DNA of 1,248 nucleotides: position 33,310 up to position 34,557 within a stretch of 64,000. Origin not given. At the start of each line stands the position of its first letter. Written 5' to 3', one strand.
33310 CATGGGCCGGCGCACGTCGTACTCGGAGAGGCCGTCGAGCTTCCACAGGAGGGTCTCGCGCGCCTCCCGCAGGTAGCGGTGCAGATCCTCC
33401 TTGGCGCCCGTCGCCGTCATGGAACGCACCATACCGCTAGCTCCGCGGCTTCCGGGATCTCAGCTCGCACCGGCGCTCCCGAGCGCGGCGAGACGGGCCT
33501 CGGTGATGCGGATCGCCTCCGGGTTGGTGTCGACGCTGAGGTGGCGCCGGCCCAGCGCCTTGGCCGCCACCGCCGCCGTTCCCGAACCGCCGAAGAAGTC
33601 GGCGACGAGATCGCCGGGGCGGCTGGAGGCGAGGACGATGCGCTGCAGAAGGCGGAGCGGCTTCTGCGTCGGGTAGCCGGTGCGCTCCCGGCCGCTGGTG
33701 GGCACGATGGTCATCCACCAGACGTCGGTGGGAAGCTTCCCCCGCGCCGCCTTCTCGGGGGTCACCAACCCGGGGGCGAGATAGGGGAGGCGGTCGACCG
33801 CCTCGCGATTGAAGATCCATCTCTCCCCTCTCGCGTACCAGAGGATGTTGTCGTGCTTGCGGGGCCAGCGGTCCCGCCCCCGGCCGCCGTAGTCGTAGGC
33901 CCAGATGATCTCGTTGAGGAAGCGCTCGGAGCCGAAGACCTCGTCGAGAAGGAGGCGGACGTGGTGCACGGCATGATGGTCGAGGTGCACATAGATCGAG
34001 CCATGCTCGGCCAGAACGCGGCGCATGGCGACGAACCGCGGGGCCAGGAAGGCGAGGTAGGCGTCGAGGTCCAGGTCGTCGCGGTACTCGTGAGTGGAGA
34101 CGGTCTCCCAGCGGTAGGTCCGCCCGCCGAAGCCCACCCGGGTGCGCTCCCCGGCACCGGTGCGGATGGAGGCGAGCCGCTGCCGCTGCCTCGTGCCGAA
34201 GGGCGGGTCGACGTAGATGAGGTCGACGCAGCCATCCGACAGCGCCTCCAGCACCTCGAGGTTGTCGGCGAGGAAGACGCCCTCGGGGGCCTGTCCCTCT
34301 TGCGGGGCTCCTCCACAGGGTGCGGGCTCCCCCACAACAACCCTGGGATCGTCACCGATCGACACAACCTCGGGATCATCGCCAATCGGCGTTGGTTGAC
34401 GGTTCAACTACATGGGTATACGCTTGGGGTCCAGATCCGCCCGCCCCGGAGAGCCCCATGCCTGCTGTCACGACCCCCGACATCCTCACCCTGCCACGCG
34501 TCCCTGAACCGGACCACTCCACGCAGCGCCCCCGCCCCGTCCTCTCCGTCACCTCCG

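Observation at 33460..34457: Orphan beta-class DNA methyltransferase (with N-terminal tandem peptide repeat) co-oriented with a DinB/DUF664 gene, adjacent to ssrA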

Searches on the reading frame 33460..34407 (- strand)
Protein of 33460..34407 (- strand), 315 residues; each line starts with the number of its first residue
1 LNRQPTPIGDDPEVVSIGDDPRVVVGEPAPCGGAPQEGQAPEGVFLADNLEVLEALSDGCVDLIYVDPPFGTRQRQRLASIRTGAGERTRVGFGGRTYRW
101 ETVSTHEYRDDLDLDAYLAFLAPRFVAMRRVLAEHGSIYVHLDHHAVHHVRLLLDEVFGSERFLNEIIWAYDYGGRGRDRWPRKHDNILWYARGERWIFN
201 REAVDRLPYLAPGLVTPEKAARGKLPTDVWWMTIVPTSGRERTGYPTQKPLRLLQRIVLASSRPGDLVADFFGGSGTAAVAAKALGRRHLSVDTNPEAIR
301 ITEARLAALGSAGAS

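Call 4: search_protein_families(library=pfam, proteins=[window:33460-34407:-], max_evalue=0.01)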
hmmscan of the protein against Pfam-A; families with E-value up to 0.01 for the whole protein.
window:33460-34407:- (315 aa): 2 families
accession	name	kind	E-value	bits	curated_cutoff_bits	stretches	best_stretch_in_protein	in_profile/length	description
PF01555.25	N6_N4_Mtase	-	5e-44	151.3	26.7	1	61-303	1-220/221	DNA methylase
PF03602.21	Cons_hypoth95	-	0.00019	21.6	24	0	46-75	97-128/182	Conserved hypothetical protein 95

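Call 5: search_protein_families(library=ncbifam, proteins=[window:33460-34407:-], max_evalue=0.01)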
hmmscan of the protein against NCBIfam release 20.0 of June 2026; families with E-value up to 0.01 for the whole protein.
window:33460-34407:- (315 aa): 4 families
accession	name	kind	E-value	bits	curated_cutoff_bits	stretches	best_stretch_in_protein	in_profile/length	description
NF008572.0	PRK11524.1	equivalog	3.6e-27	95.2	292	1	109-307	53-257/294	adenine-specific DNA-methyltransferase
NF050803.1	DnaMtaseCcrMCaul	equivalog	1.7e-25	89.7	830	1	44-309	6-250/350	adenine-specific DNA-methyltransferase CcrM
NF010253.0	PRK13699.1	subfamily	2e-11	44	244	1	243-310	142-209/226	DNA methyltransferase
NF001790.0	PRK00517.3-3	equivalog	0.0028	17.1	269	1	260-304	118-163/262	50S ribosomal protein L11 methyltransferase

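Call 7: find_homologous_proteins(query=window:33460-34407:-, max_evalue=1e-10)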
Query window:33460-34407:- (315 aa): 8000 proteins with E <= 1e-10 among 8000 candidates; the best 120 are listed.
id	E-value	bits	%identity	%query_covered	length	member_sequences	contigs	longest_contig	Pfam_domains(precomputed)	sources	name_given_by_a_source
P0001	1.1e-195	667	100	92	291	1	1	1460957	PF01555.25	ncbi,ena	-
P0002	5.2e-164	563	89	88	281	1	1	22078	PF01555.25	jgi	jgi:site-specific DNA-methyltransferase (adenine-specific)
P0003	5.4e-156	537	86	86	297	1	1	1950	PF03602.22,PF01555.25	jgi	jgi:site-specific DNA-methyltransferase (adenine-specific)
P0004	6.5e-151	520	80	89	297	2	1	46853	PF03602.22,PF01555.25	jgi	-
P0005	1.4e-150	519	79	91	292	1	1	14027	PF03602.22,PF01555.25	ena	-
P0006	3.5e-150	518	79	91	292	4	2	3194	PF03602.22,PF01555.25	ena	-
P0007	5.4e-150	517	79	91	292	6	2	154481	PF03602.22,PF01555.25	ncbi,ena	ncbi:MAG: site-specific DNA-methyltransferase [Candidatus Dormiibacterota bacterium]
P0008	6.6e-150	517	79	91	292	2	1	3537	PF03602.22,PF01555.25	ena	-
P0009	1.5e-149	516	78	91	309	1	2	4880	PF03602.22,PF01555.25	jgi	jgi:site-specific DNA-methyltransferase (adenine-specific)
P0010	2.4e-149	515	78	91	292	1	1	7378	PF03602.22,PF01555.25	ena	-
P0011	2.5e-149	515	80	85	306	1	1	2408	PF03602.22,PF01555.25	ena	-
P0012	6.5e-148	510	76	95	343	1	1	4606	PF03602.22,PF01555.25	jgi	jgi:site-specific DNA-methyltransferase (adenine-specific)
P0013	1.7e-147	509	79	88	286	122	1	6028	PF03602.22,PF01555.25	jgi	jgi:site-specific DNA-methyltransferase (adenine-specific)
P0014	5.0e-147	507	78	90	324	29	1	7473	PF01555.25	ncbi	-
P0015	6.0e-147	507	82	84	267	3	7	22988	PF01555.25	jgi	jgi:site-specific DNA-methyltransferase (adenine-specific)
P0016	6.4e-147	507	79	88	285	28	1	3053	PF01555.25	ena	-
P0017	8.6e-147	507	78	91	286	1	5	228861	PF03602.22,PF01555.25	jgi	jgi:site-specific DNA-methyltransferase (adenine-specific)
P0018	1.4e-146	506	81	85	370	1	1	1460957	PF03602.22,PF01555.25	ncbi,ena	-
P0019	2.3e-146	505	76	93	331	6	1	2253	PF01555.25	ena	-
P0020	4.9e-146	504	76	93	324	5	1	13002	PF01555.25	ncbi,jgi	jgi:site-specific DNA-methyltransferase (adenine-specific)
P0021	7.1e-146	504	78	89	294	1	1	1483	PF03602.22,PF01555.25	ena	-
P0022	7.4e-146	503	76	90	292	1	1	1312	PF03602.22,PF01555.25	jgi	-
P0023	7.8e-146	503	80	85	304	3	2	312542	PF06325.20,PF03602.22,PF01555.25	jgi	jgi:site-specific DNA-methyltransferase (adenine-specific)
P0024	8.4e-146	503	82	83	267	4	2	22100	PF03602.22,PF01555.25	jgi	jgi:site-specific DNA-methyltransferase (adenine-specific)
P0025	8.5e-146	503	80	84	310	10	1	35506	PF01555.25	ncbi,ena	-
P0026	9.6e-146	503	82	83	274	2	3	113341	PF03602.22,PF01555.25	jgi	jgi:site-specific DNA-methyltransferase (adenine-specific)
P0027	9.9e-146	503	80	86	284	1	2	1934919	PF03602.22,PF01555.25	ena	-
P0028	1.3e-145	503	74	92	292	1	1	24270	PF03602.22,PF01555.25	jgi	jgi:site-specific DNA-methyltransferase (adenine-specific)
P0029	2.9e-145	502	77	90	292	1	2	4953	PF03602.22,PF01555.25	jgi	jgi:site-specific DNA-methyltransferase (adenine-specific)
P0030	3.1e-145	501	76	91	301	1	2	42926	PF03602.22,PF01555.25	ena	-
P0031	1.8e-143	496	76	86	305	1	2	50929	PF01555.25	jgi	jgi:site-specific DNA-methyltransferase (adenine-specific)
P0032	2.2e-143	495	76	92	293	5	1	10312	PF03602.22,PF01555.25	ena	-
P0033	7.4e-143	494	80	85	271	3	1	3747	PF01555.25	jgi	-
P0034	3.9e-142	491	75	91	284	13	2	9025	PF03602.22,PF01555.25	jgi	jgi:site-specific DNA-methyltransferase (adenine-specific)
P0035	2.6e-141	489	75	91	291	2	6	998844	PF01555.25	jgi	jgi:site-specific DNA-methyltransferase (adenine-specific)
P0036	2.9e-141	488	78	86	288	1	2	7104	PF01555.25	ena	-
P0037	3.9e-137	475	75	86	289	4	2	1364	PF01555.25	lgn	-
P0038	9.8e-137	473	76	86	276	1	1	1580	PF03602.22,PF01555.25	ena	-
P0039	3.2e-136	472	75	86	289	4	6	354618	PF01555.25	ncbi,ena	ncbi:MAG: site-specific DNA-methyltransferase [Candidatus Dormibacteria bacterium]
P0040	3.4e-136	472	74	86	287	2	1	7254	PF03602.22,PF01555.25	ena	-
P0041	1.3e-135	470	72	87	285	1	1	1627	PF03602.22,PF01555.25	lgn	-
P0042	8.1e-135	467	72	88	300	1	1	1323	PF01555.25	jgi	jgi:site-specific DNA-methyltransferase (adenine-specific)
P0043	1.4e-134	466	75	85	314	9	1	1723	PF03602.22,PF01555.25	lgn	-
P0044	1.9e-134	466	70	89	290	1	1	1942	PF01555.25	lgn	-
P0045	5.7e-134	464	75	85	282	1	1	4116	PF01555.25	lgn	-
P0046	1.8e-133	463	73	86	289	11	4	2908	PF01555.25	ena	-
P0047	6.1e-133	461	73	84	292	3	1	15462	PF03602.22,PF01555.25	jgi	-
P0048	2.2e-132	459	75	86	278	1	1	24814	PF01555.25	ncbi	ncbi:MAG: site-specific DNA-methyltransferase [Candidatus Dormibacteria bacterium]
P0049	3.9e-132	458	73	82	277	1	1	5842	PF03602.22,PF01555.25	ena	-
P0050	1.3e-131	457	72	86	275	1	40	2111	PF03602.22,PF01555.25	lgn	-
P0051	1.4e-131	457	70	87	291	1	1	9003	PF03602.22,PF01555.25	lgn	-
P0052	3.4e-131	455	73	84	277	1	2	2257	PF03602.22,PF01555.25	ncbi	-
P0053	4.6e-131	455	81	71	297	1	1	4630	PF01555.25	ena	-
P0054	8.3e-131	454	72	86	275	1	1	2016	PF03602.22,PF01555.25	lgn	-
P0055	9.4e-131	454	68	90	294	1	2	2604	PF03602.22,PF01555.25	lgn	-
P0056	1.1e-130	454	74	84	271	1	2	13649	PF01555.25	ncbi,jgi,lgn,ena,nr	ncbi:MAG: site-specific DNA-methyltransferase [Acidimicrobiia bacterium]|nr:site-specific DNA-methyl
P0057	1.7e-130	453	72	86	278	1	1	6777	PF03602.22,PF01555.25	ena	-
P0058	2.0e-130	453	70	89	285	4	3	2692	PF03602.22,PF01555.25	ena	-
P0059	2.3e-130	453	68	90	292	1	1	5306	PF01555.25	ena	-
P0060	2.4e-130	453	71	88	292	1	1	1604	PF01555.25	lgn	-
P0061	2.9e-130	452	71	86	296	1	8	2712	PF03602.22,PF01555.25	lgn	-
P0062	7.9e-130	451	71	84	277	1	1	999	PF03602.22,PF01555.25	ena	-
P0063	2.0e-129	449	72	84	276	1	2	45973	PF03602.22,PF01555.25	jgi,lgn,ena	-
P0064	3.4e-129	449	69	85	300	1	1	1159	PF03602.22,PF01555.25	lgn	-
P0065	4.9e-129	448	70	85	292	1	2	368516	PF06325.20,PF01555.25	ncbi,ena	-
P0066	8.8e-129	447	69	90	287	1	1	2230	PF03602.22,PF01555.25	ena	-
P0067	1.0e-128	447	69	88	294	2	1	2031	PF03602.22,PF01555.25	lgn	-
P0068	1.2e-128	447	69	89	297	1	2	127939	PF01555.25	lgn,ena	-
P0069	1.3e-128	447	69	86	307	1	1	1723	PF03602.22,PF01555.25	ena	-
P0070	1.3e-128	447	75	83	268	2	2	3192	PF06325.20,PF01555.25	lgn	-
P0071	1.5e-128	447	70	85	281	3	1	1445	PF01555.25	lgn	-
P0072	2.3e-128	446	73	86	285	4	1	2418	PF03602.22,PF01555.25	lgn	-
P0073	3.8e-128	445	70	85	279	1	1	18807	PF03602.22,PF01555.25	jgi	jgi:site-specific DNA-methyltransferase (adenine-specific)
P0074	5.4e-128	445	71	88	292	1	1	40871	PF03602.22,PF01555.25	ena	-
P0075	6.4e-128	445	68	89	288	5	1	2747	PF03602.22,PF01555.25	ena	-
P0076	7.0e-128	444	69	89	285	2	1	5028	PF03602.22,PF01555.25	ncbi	-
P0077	1.6e-127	443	69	85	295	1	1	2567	PF01555.25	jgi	jgi:site-specific DNA-methyltransferase (adenine-specific)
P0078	2.1e-127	443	68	87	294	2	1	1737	PF03602.22,PF01555.25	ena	-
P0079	2.9e-127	442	72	84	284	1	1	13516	PF01555.25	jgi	-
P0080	3.8e-127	442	72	84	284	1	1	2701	PF05175.21,PF03602.22,PF01555.25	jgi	jgi:site-specific DNA-methyltransferase (adenine-specific)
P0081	3.9e-127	442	71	85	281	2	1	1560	PF03602.22,PF01555.25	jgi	jgi:site-specific DNA-methyltransferase (adenine-specific)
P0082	4.0e-127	442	66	90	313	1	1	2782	PF03602.22,PF01555.25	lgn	-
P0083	5.2e-127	442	70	85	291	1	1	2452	PF03602.22,PF01555.25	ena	-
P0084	5.2e-127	442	71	85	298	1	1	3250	PF01555.25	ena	-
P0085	5.3e-127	441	70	85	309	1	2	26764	PF03602.22,PF01555.25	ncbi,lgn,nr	ncbi:MAG TPA: site-specific DNA-methyltransferase [Acidimicrobiales bacterium]|nr:site-specific DNA-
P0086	5.7e-127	441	70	84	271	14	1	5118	PF01555.25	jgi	jgi:site-specific DNA-methyltransferase (adenine-specific)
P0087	5.9e-127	441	69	87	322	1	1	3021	PF03602.22,PF01555.25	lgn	-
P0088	5.9e-127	441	69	90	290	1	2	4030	PF01555.25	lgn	-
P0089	6.3e-127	441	72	85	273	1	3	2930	PF01555.25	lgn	-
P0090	6.8e-127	441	70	86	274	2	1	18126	PF01555.25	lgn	-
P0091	9.1e-127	441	66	90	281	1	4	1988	PF01555.25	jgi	jgi:site-specific DNA-methyltransferase (adenine-specific)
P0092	1.1e-126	440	70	86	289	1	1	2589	PF01555.25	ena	-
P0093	1.1e-126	440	70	84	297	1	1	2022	PF01555.25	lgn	-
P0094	1.5e-126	440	63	94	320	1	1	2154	PF03602.22,PF01555.25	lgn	-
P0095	1.5e-126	440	65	93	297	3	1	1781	PF03602.22,PF01555.25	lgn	-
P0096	1.7e-126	440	68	87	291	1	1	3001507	PF03602.22,PF01555.25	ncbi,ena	-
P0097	2.0e-126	440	69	88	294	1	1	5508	PF03602.22,PF01555.25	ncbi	-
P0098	2.2e-126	439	69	87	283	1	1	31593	PF03602.22,PF01555.25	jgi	jgi:site-specific DNA-methyltransferase (adenine-specific)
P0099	2.5e-126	439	71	84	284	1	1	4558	PF01555.25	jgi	-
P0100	3.4e-126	439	68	85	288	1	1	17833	PF01555.25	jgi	-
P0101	3.5e-126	439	68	85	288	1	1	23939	PF01555.25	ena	-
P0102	3.5e-126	439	68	90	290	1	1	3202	PF03602.22,PF01555.25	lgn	-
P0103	4.0e-126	439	68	87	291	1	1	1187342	PF03602.22,PF01555.25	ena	-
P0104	4.9e-126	438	68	90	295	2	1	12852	PF03602.22,PF01555.25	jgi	jgi:site-specific DNA-methyltransferase (adenine-specific)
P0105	5.4e-126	438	64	98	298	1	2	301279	PF01555.25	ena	-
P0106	5.9e-126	438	68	85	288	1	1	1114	PF01555.25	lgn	-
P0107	6.1e-126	438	67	89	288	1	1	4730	PF03602.22,PF01555.25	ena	-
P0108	6.2e-126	438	69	84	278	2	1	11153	PF03602.22,PF01555.25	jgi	-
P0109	6.7e-126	438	71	84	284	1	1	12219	PF01555.25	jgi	-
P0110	6.9e-126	438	69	88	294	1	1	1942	PF03602.22,PF01555.25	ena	-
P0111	7.0e-126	438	71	84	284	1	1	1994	PF01555.25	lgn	-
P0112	8.0e-126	438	69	85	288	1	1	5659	PF02086.22,PF01555.25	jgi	jgi:site-specific DNA-methyltransferase (adenine-specific)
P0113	8.6e-126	438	70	83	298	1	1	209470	PF03602.22,PF01555.25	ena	-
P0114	8.8e-126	437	67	87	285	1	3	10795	PF01555.25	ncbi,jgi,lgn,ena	-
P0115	1.0e-125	437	70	85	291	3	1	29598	PF03602.22,PF01555.25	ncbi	-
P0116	1.1e-125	437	68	87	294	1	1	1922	PF03602.22,PF01555.25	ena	-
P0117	1.1e-125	437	69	84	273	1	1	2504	PF03602.22,PF01555.25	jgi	jgi:site-specific DNA-methyltransferase (adenine-specific)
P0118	1.1e-125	437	69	85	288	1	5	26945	PF01555.25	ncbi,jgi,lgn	-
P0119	1.2e-125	437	70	86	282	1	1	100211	PF03602.22,PF01555.25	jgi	jgi:site-specific DNA-methyltransferase (adenine-specific)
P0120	1.3e-125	437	68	86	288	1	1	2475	PF03602.22,PF01555.25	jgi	jgi:site-specific DNA-methyltransferase (adenine-specific)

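Call 8: find_related_loci(query=window:33460-34407:-, collection=genome_contigs, flank=10000)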
Query window:33460-34407:- (315 aa) in genome_contigs; peptide patterns used: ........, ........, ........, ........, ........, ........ (x = any residue, [..] = any of these).
599 stretches matched a pattern (row limit reached: there are more); 570 encode a relative of the query (tblastn E <= 1e-3); the best 80 are kept; 80 distinct loci.
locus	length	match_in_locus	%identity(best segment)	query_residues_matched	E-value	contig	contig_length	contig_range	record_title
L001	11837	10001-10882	76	14-309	1e-146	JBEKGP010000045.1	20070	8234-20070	MAG: Candidatus Dormibacteria bacterium isolate SPRUCE 256 SPRUCE_256_45, whole genome shotgun sequence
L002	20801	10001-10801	69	40-306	3e-126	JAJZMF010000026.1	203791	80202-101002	MAG: Actinomycetes bacterium isolate MAS3.bin16 NODE_38_length_203791_cov_5.927920, whole genome shotgun sequence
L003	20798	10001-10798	68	42-307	3e-125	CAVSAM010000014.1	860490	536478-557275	MAG: uncultured Acidimicrobiaceae bacterium isolate MFD05512.bin.2.29 genome assembly, contig: contig_986, whole genome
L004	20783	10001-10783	69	47-307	7e-117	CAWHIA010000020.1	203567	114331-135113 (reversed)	MAG: uncultured Chloroflexia bacterium isolate MFD00392.bin.3.628 genome assembly, contig: contig_51829, whole genome sh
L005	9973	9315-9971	80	42-260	1e-116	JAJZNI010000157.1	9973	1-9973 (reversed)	MAG: bacterium isolate MAS3.bin89 NODE_13996_length_9973_cov_1.755840, whole genome shotgun sequence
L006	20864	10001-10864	61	42-309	2e-114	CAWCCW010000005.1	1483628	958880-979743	MAG: uncultured Acidimicrobiaceae bacterium isolate MFD04434.bin.2.36 genome assembly, contig: contig_1334, whole genome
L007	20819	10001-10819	64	42-313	4e-112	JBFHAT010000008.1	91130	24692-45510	MAG: Acidimicrobiia bacterium isolate Mix_sand06.2021.04.Z.22 k141_636136_length_91130_cov_17.8015, whole genome shotgun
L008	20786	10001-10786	64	44-305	5e-112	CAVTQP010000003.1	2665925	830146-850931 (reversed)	MAG: uncultured Actinomycetes bacterium isolate MFD09603.bin.1.97 genome assembly, contig: contig_8020, whole genome sho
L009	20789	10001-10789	68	40-302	5e-112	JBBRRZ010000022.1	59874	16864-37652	MAG: Candidatus Limnocylindrales bacterium isolate La2_maxbin2.415 La2_maxbin2.415_K_3967745L59874_cov_33.9756, whole ge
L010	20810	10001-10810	65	38-307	6e-111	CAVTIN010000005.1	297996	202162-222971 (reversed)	MAG: uncultured Chloroflexia bacterium isolate MFD05684.bin.3.180 genome assembly, contig: contig_27922, whole genome sh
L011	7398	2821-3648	64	33-308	2e-110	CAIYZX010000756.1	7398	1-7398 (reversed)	MAG: uncultured Chloroflexi bacterium isolate LaPlata-b_bin-0719 genome assembly, contig: bin-0719:756/781, whole genome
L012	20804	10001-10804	65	44-308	6e-106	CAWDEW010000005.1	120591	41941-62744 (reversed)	MAG: uncultured Chloroflexia bacterium isolate MFD05942.bin.1.468 genome assembly, contig: contig_20159, whole genome sh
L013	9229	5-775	64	58-314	2e-104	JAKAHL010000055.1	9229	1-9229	MAG: Chloroflexi bacterium isolate WY3.bin108 NODE_14244_length_9229_cov_1.629532, whole genome shotgun sequence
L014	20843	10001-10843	59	33-306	2e-101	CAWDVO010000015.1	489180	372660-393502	MAG: Candidatus Brocadiaceae bacterium isolate MFD05684.bin.2.199 genome assembly, contig: contig_53606, whole genome sh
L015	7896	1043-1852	57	37-306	7e-101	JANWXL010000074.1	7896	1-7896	MAG: Roseiflexus sp. isolate SKYG45 k141_586225, whole genome shotgun sequence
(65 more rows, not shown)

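Call 12: search_solved_structures(query=window:33460-34407:-, max_evalue=0.00001, show_alignments=2)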
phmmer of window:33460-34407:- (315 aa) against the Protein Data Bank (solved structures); distinct sequences matched with E-value up to 0.00001: 15.
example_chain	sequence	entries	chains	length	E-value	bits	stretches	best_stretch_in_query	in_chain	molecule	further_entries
1nw8_A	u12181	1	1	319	7.4e-24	87.6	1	163-298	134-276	MODIFICATION METHYLASE RSRI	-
1eg2_A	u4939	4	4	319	7.7e-24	87.6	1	163-298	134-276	MODIFICATION METHYLASE RSRI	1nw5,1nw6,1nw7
6pbd_A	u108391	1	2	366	6.9e-20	74.6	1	40-308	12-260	Modification methylase CcrMI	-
8urk_A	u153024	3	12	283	2.1e-19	73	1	162-311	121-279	Methyltransferase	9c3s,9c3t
9c3u_A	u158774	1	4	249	2e-18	69.8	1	162-308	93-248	Methyltransferase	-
1g60_A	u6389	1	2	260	1.3e-12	50.7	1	133-300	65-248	Adenine-specific Methyltransferase MboIIA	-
4zcf_A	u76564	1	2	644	2.7e-12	49.6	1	44-196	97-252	Restriction endonuclease EcoP15I, modification subunit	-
6k0w_B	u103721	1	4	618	1.1e-11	47.6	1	43-170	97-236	Adenine specific DNA methyltransferase (Mod)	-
5hek_A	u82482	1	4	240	1.5e-10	43.9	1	237-306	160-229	Adenine specific DNA methyltransferase (DpnA)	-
5hfj_A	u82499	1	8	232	1.5e-10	43.9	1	237-306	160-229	Adenine specific DNA methyltransferase (DpnA)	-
7dsu_A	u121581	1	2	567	3.5e-08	36.1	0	48-177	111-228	Mbo45V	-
2zie_A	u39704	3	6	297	1.2e-07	34.3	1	238-307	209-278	Putative modification methylase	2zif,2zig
1boo_A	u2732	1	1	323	1.4e-07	34.1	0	244-302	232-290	PROTEIN (N-4 CYTOSINE-SPECIFIC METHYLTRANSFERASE PVU II)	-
8s9m_A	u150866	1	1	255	1.6e-07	33.9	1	216-308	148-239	DNA cytosine-N4 methyltransferase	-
8s9n_A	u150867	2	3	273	2e-07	33.6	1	216-308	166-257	DNA cytosine-N4 methyltransferase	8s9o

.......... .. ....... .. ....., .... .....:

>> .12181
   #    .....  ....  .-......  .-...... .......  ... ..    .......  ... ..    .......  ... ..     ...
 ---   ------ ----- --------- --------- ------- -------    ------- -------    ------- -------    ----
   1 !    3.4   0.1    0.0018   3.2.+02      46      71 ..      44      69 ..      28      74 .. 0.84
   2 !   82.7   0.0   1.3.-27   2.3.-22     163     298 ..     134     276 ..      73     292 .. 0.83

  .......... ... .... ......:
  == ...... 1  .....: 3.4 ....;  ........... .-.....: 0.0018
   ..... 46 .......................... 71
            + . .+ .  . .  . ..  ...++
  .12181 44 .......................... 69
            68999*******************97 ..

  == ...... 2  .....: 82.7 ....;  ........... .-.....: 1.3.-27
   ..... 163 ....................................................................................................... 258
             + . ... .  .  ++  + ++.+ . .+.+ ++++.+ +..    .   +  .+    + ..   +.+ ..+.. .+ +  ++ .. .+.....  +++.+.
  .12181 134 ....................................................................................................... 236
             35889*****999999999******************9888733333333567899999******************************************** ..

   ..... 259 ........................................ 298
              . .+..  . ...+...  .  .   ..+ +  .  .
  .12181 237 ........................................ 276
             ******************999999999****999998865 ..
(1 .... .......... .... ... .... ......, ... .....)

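Call 15: find_encoding_contigs(protein=P0018, flank=10000, max_places=3)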
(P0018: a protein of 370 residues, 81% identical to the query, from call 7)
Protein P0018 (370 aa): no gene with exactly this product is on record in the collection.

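Call 16: find_encoding_contigs(protein=P0001, flank=10000, max_places=3)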
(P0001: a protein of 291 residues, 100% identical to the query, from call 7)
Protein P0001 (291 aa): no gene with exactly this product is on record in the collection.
